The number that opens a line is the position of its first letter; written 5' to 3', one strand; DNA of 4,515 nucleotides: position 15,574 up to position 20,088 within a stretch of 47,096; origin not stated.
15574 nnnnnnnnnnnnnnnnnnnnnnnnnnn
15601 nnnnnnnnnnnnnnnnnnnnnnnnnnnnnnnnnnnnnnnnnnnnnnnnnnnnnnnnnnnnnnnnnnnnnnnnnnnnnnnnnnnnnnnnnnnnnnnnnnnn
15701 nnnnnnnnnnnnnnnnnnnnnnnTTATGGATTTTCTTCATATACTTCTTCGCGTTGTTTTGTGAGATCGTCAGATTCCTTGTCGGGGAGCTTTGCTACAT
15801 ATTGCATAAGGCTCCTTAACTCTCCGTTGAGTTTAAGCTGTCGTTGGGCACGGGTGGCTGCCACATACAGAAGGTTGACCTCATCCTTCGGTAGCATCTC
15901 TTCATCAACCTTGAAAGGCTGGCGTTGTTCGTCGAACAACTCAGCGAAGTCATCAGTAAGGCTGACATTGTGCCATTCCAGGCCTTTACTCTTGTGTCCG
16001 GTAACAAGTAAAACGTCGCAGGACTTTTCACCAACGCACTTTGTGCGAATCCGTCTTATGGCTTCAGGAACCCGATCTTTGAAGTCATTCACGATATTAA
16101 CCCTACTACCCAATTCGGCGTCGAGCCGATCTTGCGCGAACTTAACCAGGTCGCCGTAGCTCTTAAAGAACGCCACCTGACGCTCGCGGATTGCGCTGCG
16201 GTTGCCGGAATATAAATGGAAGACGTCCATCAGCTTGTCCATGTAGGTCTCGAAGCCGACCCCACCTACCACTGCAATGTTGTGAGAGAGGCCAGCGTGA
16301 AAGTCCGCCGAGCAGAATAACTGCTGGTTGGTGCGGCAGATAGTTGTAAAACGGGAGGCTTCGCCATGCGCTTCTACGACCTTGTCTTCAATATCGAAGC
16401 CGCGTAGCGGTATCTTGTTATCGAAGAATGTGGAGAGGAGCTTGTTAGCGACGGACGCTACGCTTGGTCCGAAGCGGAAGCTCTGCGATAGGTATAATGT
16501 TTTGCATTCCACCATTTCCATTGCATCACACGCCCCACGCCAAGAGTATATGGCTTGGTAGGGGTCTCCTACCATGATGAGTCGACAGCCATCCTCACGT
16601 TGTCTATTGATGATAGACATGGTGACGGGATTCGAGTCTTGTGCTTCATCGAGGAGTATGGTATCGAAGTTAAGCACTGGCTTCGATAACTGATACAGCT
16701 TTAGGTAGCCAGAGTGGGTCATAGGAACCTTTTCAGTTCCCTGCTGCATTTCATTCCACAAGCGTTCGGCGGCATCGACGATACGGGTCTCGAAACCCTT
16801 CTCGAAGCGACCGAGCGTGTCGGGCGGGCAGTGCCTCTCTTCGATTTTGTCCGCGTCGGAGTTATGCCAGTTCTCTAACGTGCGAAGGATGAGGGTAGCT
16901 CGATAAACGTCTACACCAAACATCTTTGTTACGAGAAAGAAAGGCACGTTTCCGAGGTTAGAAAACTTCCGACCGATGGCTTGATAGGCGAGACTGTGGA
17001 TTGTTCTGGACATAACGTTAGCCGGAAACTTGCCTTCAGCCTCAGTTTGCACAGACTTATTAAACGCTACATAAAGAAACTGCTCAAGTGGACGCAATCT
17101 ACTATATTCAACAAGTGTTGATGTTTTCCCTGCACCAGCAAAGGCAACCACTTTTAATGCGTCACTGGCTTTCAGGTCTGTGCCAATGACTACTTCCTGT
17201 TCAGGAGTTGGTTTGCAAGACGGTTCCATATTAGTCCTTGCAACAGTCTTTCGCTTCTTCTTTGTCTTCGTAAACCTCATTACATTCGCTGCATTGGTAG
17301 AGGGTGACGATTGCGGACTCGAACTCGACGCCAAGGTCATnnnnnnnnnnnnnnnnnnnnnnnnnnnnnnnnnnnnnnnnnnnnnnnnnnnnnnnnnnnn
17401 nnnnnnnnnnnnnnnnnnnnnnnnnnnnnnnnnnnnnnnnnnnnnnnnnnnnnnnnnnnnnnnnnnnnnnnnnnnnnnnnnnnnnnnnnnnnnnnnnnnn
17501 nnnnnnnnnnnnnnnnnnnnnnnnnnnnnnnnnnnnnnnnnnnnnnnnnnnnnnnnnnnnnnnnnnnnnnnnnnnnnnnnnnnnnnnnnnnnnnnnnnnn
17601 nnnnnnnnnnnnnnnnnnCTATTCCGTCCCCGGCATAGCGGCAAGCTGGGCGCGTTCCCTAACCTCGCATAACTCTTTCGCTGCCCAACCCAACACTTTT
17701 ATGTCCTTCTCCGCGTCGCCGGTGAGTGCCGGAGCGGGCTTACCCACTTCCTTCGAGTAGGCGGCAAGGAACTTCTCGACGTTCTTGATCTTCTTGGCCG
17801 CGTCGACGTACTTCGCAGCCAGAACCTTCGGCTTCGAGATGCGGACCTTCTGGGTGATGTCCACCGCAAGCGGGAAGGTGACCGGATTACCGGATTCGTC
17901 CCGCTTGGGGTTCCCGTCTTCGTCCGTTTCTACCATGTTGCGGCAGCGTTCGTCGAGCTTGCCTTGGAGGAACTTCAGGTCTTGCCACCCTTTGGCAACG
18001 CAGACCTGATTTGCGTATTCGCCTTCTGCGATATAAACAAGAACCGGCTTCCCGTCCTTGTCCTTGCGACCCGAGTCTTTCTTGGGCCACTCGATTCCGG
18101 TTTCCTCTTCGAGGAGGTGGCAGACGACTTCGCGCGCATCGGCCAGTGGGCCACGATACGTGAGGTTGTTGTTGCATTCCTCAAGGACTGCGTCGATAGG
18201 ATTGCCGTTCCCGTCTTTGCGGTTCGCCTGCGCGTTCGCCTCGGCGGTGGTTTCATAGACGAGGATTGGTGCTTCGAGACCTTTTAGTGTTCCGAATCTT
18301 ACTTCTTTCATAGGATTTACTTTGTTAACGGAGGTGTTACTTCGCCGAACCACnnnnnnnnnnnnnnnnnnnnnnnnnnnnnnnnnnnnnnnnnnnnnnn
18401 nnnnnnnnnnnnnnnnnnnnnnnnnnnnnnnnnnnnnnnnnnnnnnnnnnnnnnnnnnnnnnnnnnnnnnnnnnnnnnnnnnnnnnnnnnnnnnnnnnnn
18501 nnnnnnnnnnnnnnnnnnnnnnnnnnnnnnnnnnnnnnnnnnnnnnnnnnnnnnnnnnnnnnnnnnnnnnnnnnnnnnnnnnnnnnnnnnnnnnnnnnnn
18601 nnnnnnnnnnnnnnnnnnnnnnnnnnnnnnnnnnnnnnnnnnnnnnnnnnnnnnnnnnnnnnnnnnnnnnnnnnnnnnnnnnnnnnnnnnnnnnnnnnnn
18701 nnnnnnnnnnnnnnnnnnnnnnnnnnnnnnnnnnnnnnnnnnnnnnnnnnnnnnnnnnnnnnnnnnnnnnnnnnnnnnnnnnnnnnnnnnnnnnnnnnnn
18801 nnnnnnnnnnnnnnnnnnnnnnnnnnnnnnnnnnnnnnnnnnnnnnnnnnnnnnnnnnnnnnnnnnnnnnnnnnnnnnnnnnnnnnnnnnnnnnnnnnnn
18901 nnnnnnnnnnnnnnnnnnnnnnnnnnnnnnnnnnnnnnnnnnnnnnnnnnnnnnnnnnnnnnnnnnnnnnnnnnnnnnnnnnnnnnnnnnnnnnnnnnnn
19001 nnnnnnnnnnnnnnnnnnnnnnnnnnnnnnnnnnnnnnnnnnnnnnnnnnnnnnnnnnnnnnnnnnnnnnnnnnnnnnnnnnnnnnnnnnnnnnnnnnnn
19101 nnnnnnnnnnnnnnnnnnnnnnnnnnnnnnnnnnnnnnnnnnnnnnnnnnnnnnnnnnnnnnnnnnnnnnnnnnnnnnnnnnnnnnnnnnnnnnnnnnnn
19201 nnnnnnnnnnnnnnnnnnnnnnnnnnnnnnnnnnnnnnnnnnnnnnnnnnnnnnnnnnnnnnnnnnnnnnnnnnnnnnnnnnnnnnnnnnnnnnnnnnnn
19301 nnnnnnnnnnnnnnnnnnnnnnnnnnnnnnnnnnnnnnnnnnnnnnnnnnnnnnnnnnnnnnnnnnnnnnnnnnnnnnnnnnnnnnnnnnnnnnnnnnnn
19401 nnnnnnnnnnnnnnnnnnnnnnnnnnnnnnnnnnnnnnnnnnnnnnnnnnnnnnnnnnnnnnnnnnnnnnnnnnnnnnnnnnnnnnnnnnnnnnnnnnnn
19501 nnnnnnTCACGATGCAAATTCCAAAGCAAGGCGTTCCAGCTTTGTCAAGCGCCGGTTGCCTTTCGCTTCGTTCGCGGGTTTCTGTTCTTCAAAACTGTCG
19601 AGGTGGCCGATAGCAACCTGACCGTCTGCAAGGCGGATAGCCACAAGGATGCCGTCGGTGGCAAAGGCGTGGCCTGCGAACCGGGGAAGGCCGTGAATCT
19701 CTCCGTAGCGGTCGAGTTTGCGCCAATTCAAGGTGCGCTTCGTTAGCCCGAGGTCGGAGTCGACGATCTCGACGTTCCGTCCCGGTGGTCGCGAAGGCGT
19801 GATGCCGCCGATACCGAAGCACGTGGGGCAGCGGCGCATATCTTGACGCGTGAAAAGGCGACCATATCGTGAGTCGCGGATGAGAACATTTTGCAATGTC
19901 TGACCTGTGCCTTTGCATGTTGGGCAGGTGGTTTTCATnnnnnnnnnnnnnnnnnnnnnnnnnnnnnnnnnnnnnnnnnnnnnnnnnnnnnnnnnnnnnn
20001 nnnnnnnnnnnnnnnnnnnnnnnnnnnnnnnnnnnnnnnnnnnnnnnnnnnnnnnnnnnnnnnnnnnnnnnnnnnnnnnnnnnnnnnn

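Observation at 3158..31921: The element is strand-aware, abuts stop and start codons, and partitions the genome into functional modules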

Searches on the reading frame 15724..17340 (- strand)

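Call 10: search_protein_families(library=phrogs, proteins=[window:15724-17340:-], max_evalue=0.001)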
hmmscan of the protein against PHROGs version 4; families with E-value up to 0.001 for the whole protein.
window:15724-17340:- (538 aa): 3 families
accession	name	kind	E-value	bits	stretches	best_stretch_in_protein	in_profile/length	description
phrog_1967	-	DNA, RNA and nucleotide metabolism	9.2e-92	309.9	1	15-517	127-679/776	DNA helicase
phrog_325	-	DNA, RNA and nucleotide metabolism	1.5e-06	27.8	0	220-262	571-613/986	Dda-like helicase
phrog_170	-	other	2.3e-05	25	0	227-263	193-229/323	PhoH-like phosphate starvation-inducible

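Call 11: search_protein_families(library=pfam, proteins=[window:15724-17340:-], max_evalue=0.001)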
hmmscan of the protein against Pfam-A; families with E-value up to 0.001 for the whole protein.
window:15724-17340:- (538 aa): 5 families
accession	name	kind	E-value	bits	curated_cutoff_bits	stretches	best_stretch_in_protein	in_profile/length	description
PF00580.27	UvrD-helicase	-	4e-16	59.9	23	1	224-270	212-258/271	UvrD/REP helicase N-terminal domain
PF13538.12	UvrD_C_2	-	2.2e-08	34.3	27.4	0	482-502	29-49/52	UvrD-like helicase C-terminal domain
PF13245.12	AAA_19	-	3e-08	34.3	25.1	1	59-266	11-132/134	AAA domain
PF13361.12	UvrD_C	-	3.8e-08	33.6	25.6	1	441-502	285-343/350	UvrD-like helicase C-terminal domain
PF01443.25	Viral_helicase1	-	0.0005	20.4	21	0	210-266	44-100/228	Viral superfamily 1 RNA helicase core domain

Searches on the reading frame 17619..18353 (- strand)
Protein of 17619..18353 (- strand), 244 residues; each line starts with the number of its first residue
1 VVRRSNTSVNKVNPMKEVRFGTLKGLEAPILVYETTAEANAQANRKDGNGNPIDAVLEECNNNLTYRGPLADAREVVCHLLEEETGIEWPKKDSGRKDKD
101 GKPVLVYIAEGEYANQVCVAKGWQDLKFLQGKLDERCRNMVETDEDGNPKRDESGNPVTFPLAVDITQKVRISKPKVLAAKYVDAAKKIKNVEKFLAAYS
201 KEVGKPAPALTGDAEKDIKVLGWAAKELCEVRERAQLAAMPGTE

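Call 10: search_protein_families(library=phrogs, proteins=[window:17619-18353:-], max_evalue=0.001)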
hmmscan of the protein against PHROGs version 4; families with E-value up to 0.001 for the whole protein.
window:17619-18353:- (244 aa): 0 families

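Call 11: search_protein_families(library=pfam, proteins=[window:17619-18353:-], max_evalue=0.001)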
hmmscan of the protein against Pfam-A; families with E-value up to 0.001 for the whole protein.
window:17619-18353:- (244 aa): 0 families

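Call 33: search_protein_families(library=pfam, proteins=[window:17619-18353:-], max_evalue=0.01)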
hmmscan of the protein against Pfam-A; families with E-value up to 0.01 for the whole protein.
window:17619-18353:- (244 aa): 0 families

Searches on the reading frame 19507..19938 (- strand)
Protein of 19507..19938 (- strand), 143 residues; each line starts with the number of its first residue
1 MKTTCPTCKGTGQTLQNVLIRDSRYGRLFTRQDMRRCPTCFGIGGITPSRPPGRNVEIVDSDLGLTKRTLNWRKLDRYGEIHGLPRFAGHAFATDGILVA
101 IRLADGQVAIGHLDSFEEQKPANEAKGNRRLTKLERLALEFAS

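Call 33: search_protein_families(library=pfam, proteins=[window:19507-19938:-], max_evalue=0.01)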
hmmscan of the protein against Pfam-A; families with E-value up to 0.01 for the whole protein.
window:19507-19938:- (143 aa): 1 family
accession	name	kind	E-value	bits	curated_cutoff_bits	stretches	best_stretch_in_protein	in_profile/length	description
PF00684.25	DnaJ_CXXCXGXG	-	0.00055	20.6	32.7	1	3-47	16-54/65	DnaJ central domain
